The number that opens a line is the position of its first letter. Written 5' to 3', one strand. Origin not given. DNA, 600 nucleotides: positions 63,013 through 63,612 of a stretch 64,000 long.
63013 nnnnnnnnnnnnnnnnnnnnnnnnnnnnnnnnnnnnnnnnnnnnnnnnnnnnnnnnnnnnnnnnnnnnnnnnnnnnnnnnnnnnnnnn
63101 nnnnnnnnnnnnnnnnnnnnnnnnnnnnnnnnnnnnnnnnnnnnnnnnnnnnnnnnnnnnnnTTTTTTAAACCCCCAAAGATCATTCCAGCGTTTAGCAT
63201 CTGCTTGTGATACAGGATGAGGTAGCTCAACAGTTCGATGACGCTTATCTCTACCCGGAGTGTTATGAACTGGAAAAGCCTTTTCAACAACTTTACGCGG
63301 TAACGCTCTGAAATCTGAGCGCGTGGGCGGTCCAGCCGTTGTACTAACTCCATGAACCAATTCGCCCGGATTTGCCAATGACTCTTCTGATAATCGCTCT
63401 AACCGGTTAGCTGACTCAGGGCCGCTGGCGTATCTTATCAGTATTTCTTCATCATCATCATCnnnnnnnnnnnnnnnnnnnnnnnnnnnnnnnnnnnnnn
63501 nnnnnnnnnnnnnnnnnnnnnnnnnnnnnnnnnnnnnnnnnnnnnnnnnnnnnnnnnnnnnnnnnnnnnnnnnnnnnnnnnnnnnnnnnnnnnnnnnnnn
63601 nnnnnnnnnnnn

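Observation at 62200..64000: AT-rich accessory patch: decayed integrase plus a compact cassette of unrecognised small proteins (candidate toxin/immunity-like system)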

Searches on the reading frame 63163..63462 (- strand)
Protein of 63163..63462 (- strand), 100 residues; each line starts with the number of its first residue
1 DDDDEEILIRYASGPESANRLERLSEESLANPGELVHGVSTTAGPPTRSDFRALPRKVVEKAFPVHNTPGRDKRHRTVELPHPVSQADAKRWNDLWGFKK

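Call 22: find_homologous_proteins(query=A1, max_evalue=0.01)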
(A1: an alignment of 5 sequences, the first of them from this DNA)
Query A1 (5 sequences) (96 aa, profile of the alignment): 559 proteins with E <= 0.01 among 4641 candidates; the best 120 are listed.
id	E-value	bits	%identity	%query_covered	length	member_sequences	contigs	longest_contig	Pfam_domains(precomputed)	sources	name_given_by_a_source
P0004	3.5e-41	157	49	96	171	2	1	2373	-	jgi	jgi:hypothetical protein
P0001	3.4e-40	154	100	100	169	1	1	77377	-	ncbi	ncbi:MAG: hypothetical protein ACKVZH_16815 [Blastocatellia bacterium]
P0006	7.6e-38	146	49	96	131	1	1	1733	-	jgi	jgi:hypothetical protein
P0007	7.9e-38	146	51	96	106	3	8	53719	-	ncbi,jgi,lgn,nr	ncbi:MAG TPA: hypothetical protein VKA46_36700 [Gemmataceae bacterium]|nr:hypothetical protein [Gemm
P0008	9.5e-37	143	47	96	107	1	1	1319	-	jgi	jgi:hypothetical protein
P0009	2.0e-36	142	50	97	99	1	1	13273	-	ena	-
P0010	1.1e-35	139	48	97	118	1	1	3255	-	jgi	jgi:hypothetical protein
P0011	1.5e-35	139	46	98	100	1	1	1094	-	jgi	jgi:hypothetical protein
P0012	1.9e-35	139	48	96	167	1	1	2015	-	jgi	-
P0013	2.7e-35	138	49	96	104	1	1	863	-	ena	-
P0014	3.1e-35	138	51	97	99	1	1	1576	-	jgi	jgi:hypothetical protein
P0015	3.3e-35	138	47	96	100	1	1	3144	-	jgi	jgi:hypothetical protein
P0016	4.2e-35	138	48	100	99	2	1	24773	-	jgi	jgi:hypothetical protein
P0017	5.0e-35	137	46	96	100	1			-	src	-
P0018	5.1e-35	137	48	97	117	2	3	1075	-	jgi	jgi:hypothetical protein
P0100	5.4e-32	128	44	98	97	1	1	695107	-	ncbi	-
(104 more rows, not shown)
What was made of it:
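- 63163..63447 (-): B residues 75-169: the toxin domain (B-CT), basic, with topology beta-alpha-beta-beta-alpha-beta-beta-alpha. 559 homologues at E <= 0.01 (call 22).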

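Call 23: find_encoding_contigs(protein=P0007, flank=4000, max_places=4)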
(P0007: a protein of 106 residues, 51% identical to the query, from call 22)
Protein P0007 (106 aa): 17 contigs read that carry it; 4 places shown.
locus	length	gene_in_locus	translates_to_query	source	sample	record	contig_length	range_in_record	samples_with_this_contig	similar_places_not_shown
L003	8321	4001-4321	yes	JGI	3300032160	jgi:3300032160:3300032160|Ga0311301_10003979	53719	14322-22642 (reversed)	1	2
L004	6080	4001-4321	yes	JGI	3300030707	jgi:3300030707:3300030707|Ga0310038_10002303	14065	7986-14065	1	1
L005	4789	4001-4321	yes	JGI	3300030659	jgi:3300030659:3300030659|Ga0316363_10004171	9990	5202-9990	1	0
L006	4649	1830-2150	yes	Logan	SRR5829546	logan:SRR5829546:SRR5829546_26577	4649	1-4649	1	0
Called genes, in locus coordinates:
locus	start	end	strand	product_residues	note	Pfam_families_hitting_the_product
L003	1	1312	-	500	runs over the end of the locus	PF00089:Trypsin, PF13365:Trypsin_2, PF00595:PDZ (faint), PF13180:PDZ_2 (weak), PF17820:PDZ_6 (faint)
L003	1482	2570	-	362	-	PF00154:RecA_N, PF08423:Rad51 (weak), PF21096:RecA_C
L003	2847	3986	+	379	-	PF00266:Aminotran_5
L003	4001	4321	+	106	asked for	-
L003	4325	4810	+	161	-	-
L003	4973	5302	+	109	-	-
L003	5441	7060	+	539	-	PF00389:2-Hacid_dh, PF02826:2-Hacid_dh_C, PF19304:PGDH_inter, PF01842:ACT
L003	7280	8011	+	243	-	PF00149:Metallophos, PF12850:Metallophos_2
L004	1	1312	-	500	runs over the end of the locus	PF00089:Trypsin, PF13365:Trypsin_2, PF00595:PDZ (faint), PF13180:PDZ_2 (weak), PF17820:PDZ_6 (faint)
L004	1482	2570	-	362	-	PF00154:RecA_N, PF08423:Rad51 (weak), PF21096:RecA_C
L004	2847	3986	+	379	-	PF00266:Aminotran_5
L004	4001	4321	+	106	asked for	-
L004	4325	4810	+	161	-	-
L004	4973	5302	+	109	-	-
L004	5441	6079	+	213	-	?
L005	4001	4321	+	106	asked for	-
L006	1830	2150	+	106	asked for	-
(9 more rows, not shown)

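Call 24: find_encoding_contigs(protein=P0100, flank=4000, max_places=3)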
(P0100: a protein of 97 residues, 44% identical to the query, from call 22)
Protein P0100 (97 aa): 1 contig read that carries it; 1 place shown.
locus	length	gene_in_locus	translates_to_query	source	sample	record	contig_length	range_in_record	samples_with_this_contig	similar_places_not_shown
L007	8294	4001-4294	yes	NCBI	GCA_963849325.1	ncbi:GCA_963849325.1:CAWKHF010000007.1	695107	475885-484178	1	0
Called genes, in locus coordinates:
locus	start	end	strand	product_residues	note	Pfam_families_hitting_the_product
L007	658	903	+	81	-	-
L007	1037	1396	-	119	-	-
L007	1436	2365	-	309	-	PF07963:N_methyl, PF07596:SBP_bac_10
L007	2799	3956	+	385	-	PF00266:Aminotran_5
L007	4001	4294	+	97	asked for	-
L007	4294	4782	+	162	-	-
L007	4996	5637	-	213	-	-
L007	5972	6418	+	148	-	PF19304:PGDH_inter, PF01842:ACT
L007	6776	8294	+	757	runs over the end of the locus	PF02706:Wzz (weak), PF01656:CbiA, PF09140:MipZ (faint), PF10609:ParA, PF13614:AAA_31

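Call 34: predict_structure(alignment_id=A4)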
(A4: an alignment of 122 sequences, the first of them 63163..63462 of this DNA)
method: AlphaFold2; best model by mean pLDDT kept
length: 100 residues; sequences in the alignment: 122
mean_pLDDT: 90.6   pTM: 0.82
mean pLDDT of the five models: 90.6, 90.1, 89.9, 89.6, 89.2
residues with pLDDT >= 90: 77; 70-90: 16; 50-70: 6; < 50: 1
segments of 3 or more residues with pLDDT < 50: none
pLDDT, mean of each block of 10 residues (from residue 1): 79 93 94 90 91 95 88 90 96 89
secondary structure, 60 per line:
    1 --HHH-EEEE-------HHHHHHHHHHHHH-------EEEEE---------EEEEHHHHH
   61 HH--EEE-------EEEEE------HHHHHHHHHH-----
elements in order: E7-10 H18-30 E38-42 E52-55 H56-62 E65-67 E75-79 H86-95
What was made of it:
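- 63163..63447 (-): AlphaFold2 pLDDT 90.6 and pTM 0.82 (call 34).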

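Call 37: fold_search(model_id=the predicted structure, library=pdb)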
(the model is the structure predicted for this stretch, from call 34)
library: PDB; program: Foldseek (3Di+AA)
matches with E <= 10: 134; with E <= 0.001: 0
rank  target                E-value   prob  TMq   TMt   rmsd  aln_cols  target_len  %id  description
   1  5ysj_D                9.2e-01  0.16  0.36  0.26  10.3       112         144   14  SdeA mART-C domain WT apo (released 2018-08-29)
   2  5ns4_B                1.5e+00  0.02  0.18  0.14  14.1       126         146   14  Crystal structures of Cy3 cyanine fluorophores stacked onto the end of double-stranded RNA (released 2017-12-20)
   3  4qgr_B                2.8e+00  0.06  0.34  0.12   7.6       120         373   12  Crystal structure of a DegT DnrJ EryC1 StrS aminotransferase from Brucella abortus (released 2014-06-18)
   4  8oue_G                2.8e+00  0.01  0.17  0.07  14.8       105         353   11  The H/ACA RNP lobe of human telomerase with the dyskerin thumb loop in a semi-closed conformation (released 2024-01-31)
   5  3r9a_C                3.0e+00  0.06  0.34  0.12   7.1        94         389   14  Human alanine-glyoxylate aminotransferase in complex with the TPR domain of human PEX5P (released 2011-05-11)
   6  9g13_G                3.0e+00  0.03  0.23  0.19  11.5        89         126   15  VHH H3-2 in complex with Tau C-terminal peptide (released 2024-07-31)
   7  3ofh_B                3.2e+00  0.03  0.19  0.22  11.4        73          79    5  Structured Domain of Mus musculus Mesd (released 2011-03-02)
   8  1mji_B                3.2e+00  0.02  0.21  0.13  15.3       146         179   15  DETAILED ANALYSIS OF RNA-PROTEIN INTERACTIONS WITHIN THE BACTERIAL RIBOSOMAL PROTEIN L5/5S RRNA COMPLEX (released 2003-01-21)
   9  5ns4_A                3.2e+00  0.01  0.17  0.14  13.8       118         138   15  Crystal structures of Cy3 cyanine fluorophores stacked onto the end of double-stranded RNA (released 2017-12-20)
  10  6g42_C                3.4e+00  0.02  0.19  0.09  12.6        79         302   16  Crystal structure of mavirus penton protein (released 2018-07-04)
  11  1mji_A                3.7e+00  0.02  0.22  0.14  15.4       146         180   15  DETAILED ANALYSIS OF RNA-PROTEIN INTERACTIONS WITHIN THE BACTERIAL RIBOSOMAL PROTEIN L5/5S RRNA COMPLEX (released 2003-01-21)
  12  2o0p                  3.9e+00  0.04  0.31  0.28   7.9       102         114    8  X-ray Crystal Structure of Protein CC0527 (V27M / L66M double mutant) from Caulobacter crescentus. Northeast Structural  (released 2006-12-12)
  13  2o0q                  3.9e+00  0.04  0.31  0.28   7.8       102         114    8  X-ray Crystal Structure of Protein CC0527 from Caulobacter crescentus. Northeast Structural Genomics Consortium Target C (released 2006-12-12)
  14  4wik_B                3.9e+00  0.02  0.20  0.10  12.3        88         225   15  HUMAN SPLICING FACTOR, CONSTRUCT 2 (released 2015-04-01)
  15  4wik_A                3.9e+00  0.02  0.19  0.10  12.9        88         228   16  HUMAN SPLICING FACTOR, CONSTRUCT 2 (released 2015-04-01)
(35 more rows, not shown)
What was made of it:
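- On R-S-E ADP-ribosyltransferase: The best PDB hit is SdeA mART at E 0.92, TM 0.36 and rmsd 10.3 A (call 37).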

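Call 45: search_solved_structures(query=A4, max_evalue=10, show_alignments=2)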
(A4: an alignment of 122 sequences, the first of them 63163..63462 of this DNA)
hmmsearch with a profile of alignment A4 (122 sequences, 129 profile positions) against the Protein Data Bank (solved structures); distinct sequences matched with E-value up to 10: 10.
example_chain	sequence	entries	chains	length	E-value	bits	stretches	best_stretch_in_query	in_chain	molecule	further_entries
1e6y_C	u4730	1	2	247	0.17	14.8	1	60-122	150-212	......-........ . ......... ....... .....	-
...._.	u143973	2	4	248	0.39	13.6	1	62-122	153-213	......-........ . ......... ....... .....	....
9ecn_E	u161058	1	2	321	0.64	12.9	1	62-121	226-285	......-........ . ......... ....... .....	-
6kvr_A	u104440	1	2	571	1.1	12.2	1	102-124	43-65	Fatty acid amide hydrolase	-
8vej_A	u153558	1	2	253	1.3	11.9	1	9-60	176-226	CHD_buttress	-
8g9j_A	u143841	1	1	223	1.5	11.7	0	33-63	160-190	THR1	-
4xtk_A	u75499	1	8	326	1.5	11.7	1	25-72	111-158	CRISPR-associated endonuclease Cas1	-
2lpe_A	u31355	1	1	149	1.9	11.4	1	27-54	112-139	Kinase suppressor of Ras 1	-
2nd2_A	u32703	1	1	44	1.9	11.4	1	34-59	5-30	De novo mini protein HHH_06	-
7bqb_A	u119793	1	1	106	8.9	9.2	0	27-63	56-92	NF6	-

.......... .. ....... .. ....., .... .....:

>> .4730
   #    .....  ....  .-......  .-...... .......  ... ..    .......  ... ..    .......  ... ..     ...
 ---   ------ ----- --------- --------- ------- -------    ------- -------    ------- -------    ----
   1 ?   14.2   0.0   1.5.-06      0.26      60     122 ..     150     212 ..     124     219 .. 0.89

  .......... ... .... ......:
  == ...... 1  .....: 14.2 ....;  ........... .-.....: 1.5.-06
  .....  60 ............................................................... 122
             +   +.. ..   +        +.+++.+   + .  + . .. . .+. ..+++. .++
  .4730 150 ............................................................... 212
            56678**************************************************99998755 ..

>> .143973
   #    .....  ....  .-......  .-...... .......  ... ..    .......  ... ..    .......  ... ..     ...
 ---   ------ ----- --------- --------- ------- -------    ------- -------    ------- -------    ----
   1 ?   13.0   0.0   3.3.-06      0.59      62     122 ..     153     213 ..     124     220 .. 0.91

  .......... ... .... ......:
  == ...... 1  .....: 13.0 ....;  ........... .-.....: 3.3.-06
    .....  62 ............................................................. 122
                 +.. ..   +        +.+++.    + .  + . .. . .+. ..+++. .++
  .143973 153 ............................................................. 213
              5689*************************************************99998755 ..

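Call 46: search_protein_families(library=pfam, alignment_id=A4, max_evalue=1)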
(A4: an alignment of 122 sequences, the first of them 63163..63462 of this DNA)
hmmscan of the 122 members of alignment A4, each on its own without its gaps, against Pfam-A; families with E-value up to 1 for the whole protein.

A. member 1, window:63163-63462:- (100 aa): 1 family
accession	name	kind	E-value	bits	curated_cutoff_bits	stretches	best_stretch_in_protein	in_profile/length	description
PF20895.2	PsV_CP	-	0.29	10.7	27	1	25-69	14-55/396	PsV, capsid protein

B. families by the number of members that match (of 122 scanned): 33 families (the first 25 are shown)
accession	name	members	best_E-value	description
PF19803.4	DUF6286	6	0.038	Family of unknown function (DUF6286)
PF15231.11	VCX_VCY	5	0.013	Variable charge X/Y family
PF21506.2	Knl-2-like_dom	5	0.087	Kinetochore null protein 2-like domain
PF12802.13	MarR_2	4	0.023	MarR family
PF13592.12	HTH_33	3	0.029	Winged helix-turn helix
PF23855.1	DUF7218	2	0.0031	Family of unknown function (DUF7218)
PF24964.1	DUF7769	2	0.019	Domain of unknown function (DUF7769)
PF04545.22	Sigma70_r4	2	0.033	Sigma-70, region 4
PF25644.1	Seadorna_VP4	2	0.18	Seadornavirus membrane penetration protein VP4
PF13458.12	Peripla_BP_6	1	0.0042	Periplasmic binding protein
PF13683.12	rve_3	1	0.018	Integrase core domain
PF07591.16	PT-HINT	1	0.026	Pretoxin HINT domain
PF11608.14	RRM_MARF1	1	0.031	MARF1, RNA recognition motif 1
PF05524.18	PEP-utilisers_N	1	0.038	PEP-utilising enzyme, N-terminal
PF00325.26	Crp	1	0.038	Bacterial regulatory proteins, crp family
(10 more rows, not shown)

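Call 47: find_related_loci(query=A1, collection=genome_contigs, flank=10000)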
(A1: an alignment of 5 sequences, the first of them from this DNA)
Query A1 (96 aa) in genome_contigs; peptide patterns used: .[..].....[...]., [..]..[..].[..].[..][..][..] (x = any residue, [..] = any of these).
55 stretches matched a pattern; 21 encode a relative of the query (tblastn E <= 1e-3); 21 distinct loci.
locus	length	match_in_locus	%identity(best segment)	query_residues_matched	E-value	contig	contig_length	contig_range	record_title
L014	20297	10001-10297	66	1-96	4e-36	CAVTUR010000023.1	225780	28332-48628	MAG: Blastocatellia bacterium isolate MFD04944.bin.3.75 genome assembly, contig: contig_62728, whole genome shotgun sequ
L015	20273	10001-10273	49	2-93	2e-18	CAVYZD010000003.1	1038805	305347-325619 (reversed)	MAG: Bryobacterales bacterium isolate MFD02248.bin.1.4 genome assembly, contig: contig_13565, whole genome shotgun seque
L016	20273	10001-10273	45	1-93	3e-18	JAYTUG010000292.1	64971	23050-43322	MAG: Gemmataceae bacterium isolate GFS_5508 GFS_5508_291, whole genome shotgun sequence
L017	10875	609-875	49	2-93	1e-17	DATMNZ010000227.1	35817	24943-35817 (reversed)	MAG TPA_asm: Candidatus Saccharimonadales bacterium isolate SMAG_U12863 k141_3200677, whole genome shotgun sequence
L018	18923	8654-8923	51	2-93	2e-17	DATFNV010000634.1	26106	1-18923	MAG TPA_asm: Gemmataceae bacterium isolate SMAG_U9260 k141_508053, whole genome shotgun sequence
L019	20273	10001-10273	48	1-93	3e-17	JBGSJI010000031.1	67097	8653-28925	MAG: Limnoglobus sp. isolate JTS-AC153 k141_998526, whole genome shotgun sequence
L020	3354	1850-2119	48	2-93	7e-17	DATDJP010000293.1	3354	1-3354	MAG TPA_asm: Polyangiaceae bacterium isolate SMAG_U333 k141_989866, whole genome shotgun sequence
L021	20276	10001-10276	44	1-93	2e-16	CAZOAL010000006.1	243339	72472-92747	MAG TPA_asm: uncultured bacterium isolate SRP119689_co1_304 genome assembly, contig: NODE_21_length_243339_cov_27.411515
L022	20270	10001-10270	46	2-93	6e-16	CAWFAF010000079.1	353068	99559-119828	MAG: uncultured Planctomycetaceae bacterium isolate MFD00822.bin.3.221 genome assembly, contig: contig_67560, whole geno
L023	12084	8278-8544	46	1-93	8e-16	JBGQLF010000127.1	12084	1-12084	MAG: Gemmataceae bacterium isolate OBJ2_061818_050_44 k141_612544_length_12084_cov_8.1714, whole genome shotgun sequence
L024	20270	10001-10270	45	2-93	1e-15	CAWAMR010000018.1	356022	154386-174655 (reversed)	MAG: uncultured Planctomycetota bacterium isolate MFD01716.bin.2.152 genome assembly, contig: contig_79635, whole genome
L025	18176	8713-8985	45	1-93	2e-14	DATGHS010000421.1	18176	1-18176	MAG TPA_asm: Gemmataceae bacterium isolate SMAG_U9787 k141_1780570, whole genome shotgun sequence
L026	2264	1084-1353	45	2-93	3e-14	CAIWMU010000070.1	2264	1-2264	MAG: uncultured Verrucomicrobia subdivision 3 bacterium isolate Loclat_bin-04207 genome assembly, contig: bin-04207:070/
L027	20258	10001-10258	46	4-93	1e-13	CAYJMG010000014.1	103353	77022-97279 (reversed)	MAG TPA_asm: uncultured Dehalococcoidia bacterium isolate ERP124720_co1_124 genome assembly, contig: NODE_269_length_103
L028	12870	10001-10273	46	1-93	1e-13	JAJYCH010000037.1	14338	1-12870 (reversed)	MAG: Planctomycetota bacterium isolate BP9.bin39 NODE_8208_length_14338_cov_1.007600, whole genome shotgun sequence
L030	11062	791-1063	45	1-93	4e-11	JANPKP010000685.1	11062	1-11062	MAG: Gemmataceae bacterium isolate VAR_61_metabat_220 VAR_61_k141_2285671, whole genome shotgun sequence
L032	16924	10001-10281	47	1-96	2e-8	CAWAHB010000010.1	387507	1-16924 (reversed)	MAG: uncultured delta proteobacterium isolate MFD04944.bin.2.198 genome assembly, contig: contig_36261, whole genome sho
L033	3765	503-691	35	32-92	2e-6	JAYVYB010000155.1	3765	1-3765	MAG: Methylovirgula sp. isolate GL85_UP_concoct_105_sub GL85_UP_concoct_105_sub_154, whole genome shotgun sequence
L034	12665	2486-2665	41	31-93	8e-5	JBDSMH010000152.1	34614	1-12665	MAG: Acidimicrobiales bacterium isolate cluster1_bin.389 k127_11433306, whole genome shotgun sequence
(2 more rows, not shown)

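Call 55: search_protein_families(library=pfam, proteins=[L015:8057-10279:+, L032:2603-10231:+, L034:2-2668:+, L020:1244-2128:+, L030:95-1069:+, L017:3-878:+, L033:2-694:+, L014:10349-10831:+], max_evalue=0.01)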
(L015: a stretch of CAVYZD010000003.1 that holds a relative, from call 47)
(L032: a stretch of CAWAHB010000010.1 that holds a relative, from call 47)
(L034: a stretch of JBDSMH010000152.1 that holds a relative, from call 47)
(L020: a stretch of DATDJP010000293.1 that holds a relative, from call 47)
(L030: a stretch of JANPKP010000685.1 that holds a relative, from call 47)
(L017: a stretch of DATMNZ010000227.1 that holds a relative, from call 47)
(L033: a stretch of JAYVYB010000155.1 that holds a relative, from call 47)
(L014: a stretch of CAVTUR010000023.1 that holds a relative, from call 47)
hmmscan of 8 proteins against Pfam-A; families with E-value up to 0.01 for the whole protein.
L015:8057-10279:+ (741 aa): 1 family
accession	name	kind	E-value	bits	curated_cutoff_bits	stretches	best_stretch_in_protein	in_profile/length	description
PF05593.20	RHS_repeat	-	2.7e-17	63.1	22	1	149-181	1-33/38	RHS Repeat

L032:2603-10231:+ (2543 aa): 5 families
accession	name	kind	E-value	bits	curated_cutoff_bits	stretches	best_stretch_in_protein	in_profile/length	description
PF12256.14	TcdB_toxin_midN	-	4.1e-27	95.1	24.8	1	865-994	19-156/181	Insecticide toxin TcdB middle/N-terminal region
PF03534.18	SpvB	-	1.6e-23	83.8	22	1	188-370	4-172/287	Salmonella virulence plasmid 65kDa B protein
PF13517.12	FG-GAP_3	-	4.6e-13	50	26.9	1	829-891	1-61/61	FG-GAP-like repeat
PF05593.20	RHS_repeat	-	1.1e-07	32.5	22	0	1620-1651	1-32/38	RHS Repeat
PF01839.29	FG-GAP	-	8.8e-05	22.7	22.1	0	760-772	7-19/37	FG-GAP repeat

L034:2-2668:+ (889 aa): 2 families
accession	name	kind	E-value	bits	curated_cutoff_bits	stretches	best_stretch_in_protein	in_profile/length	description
PF05593.20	RHS_repeat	-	8.5e-14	52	22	2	215-249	1-32/38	RHS Repeat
PF15283.12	DUF4595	-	0.0049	17.3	34.2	0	130-189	51-109/202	Domain of unknown function (DUF4595) with porin-like fold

L020:1244-2128:+ (295 aa): 0 families

L030:95-1069:+ (325 aa): 0 families

L017:3-878:+ (292 aa): 0 families

L033:2-694:+ (231 aa): 0 families

L014:10349-10831:+ (161 aa): 7 families
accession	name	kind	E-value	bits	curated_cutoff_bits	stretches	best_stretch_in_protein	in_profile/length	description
PF12796.13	Ank_2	-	5.2e-36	123.5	27.3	3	51-134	10-90/90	Ankyrin repeats (3 copies)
PF00023.36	Ank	-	2e-27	94.2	21.1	2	71-102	2-33/33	Ankyrin repeat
PF13637.12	Ank_4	-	6e-23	80.8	22.7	3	43-91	2-50/50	Ankyrin repeats (many copies)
PF13606.12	Ank_3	-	4e-21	73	22.3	2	71-99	2-30/30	Ankyrin repeat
PF13857.12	Ank_5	-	1.2e-18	67.4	27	2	90-144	1-56/56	Ankyrin repeats (many copies)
PF24521.3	Ank_KRIT1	-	0.00043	20.5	80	0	73-159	20-107/149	KRIT1 ankyrin-repeats domain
PF23745.1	ANK_LRRK2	-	0.00065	20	27.5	0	75-128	35-88/130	LRRK2 ANK repeat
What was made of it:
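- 63163..63447 (-): The domain ends RHS and Tc-like proteins (call 55).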

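Call 59: fold_search(model_id=the predicted structure, library=viral)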
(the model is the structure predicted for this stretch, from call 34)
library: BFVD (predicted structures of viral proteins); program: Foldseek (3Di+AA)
matches with E <= 10: 86; with E <= 0.001: 0
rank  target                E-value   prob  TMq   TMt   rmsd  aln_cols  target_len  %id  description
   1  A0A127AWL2            9.9e-02  0.75  0.42  0.26   6.7        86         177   14  Uncharacterized protein [Bacillus phage SP-15]
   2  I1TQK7                2.3e-01  0.57  0.48  0.19   7.3       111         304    7  (no name in the UniProt tables at hand)
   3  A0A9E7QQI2            2.3e-01  0.33  0.41  0.30   8.2       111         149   14  (no name in the UniProt tables at hand)
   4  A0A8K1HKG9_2          7.6e-01  0.04  0.21  0.04  14.7        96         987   12  Putative nonstructural polyprotein [Red panda dicistro-like virus]
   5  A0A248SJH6            9.2e-01  0.14  0.40  0.19  14.7       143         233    7  (no name in the UniProt tables at hand)
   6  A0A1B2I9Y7            9.8e-01  0.03  0.19  0.09  13.2       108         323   10  Uncharacterized protein [Erwinia phage vB_EamM_Asesino]
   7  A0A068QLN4            1.2e+00  0.10  0.33  0.19   7.4        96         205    9  DUF6891 domain-containing protein [Armadillidium vulgare iridescent virus]
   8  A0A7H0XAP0            1.5e+00  0.01  0.15  0.06  11.8       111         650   10  (no name in the UniProt tables at hand)
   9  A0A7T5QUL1            1.6e+00  0.07  0.27  0.20   8.5        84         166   17  (no name in the UniProt tables at hand)
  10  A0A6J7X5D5            1.7e+00  0.06  0.28  0.24   9.4        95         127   13  Uncharacterized protein [uncultured Caudovirales phage]
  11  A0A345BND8            1.8e+00  0.03  0.20  0.18  12.2       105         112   12  (no name in the UniProt tables at hand)
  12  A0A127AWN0            1.9e+00  0.16  0.44  0.24   9.1       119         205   11  Uncharacterized protein [Bacillus phage SP-15]
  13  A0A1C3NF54            1.9e+00  0.05  0.23  0.06  13.0        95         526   10  (no name in the UniProt tables at hand)
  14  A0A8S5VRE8            2.0e+00  0.04  0.23  0.19   6.1        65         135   22  (no name in the UniProt tables at hand)
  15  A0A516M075            2.2e+00  0.04  0.21  0.05  13.6        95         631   10  (no name in the UniProt tables at hand)
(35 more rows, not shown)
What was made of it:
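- The top PDB Foldseek hit is the SdeA mART domain, and a viral PARP appears in the BFVD list (calls 37, 59).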
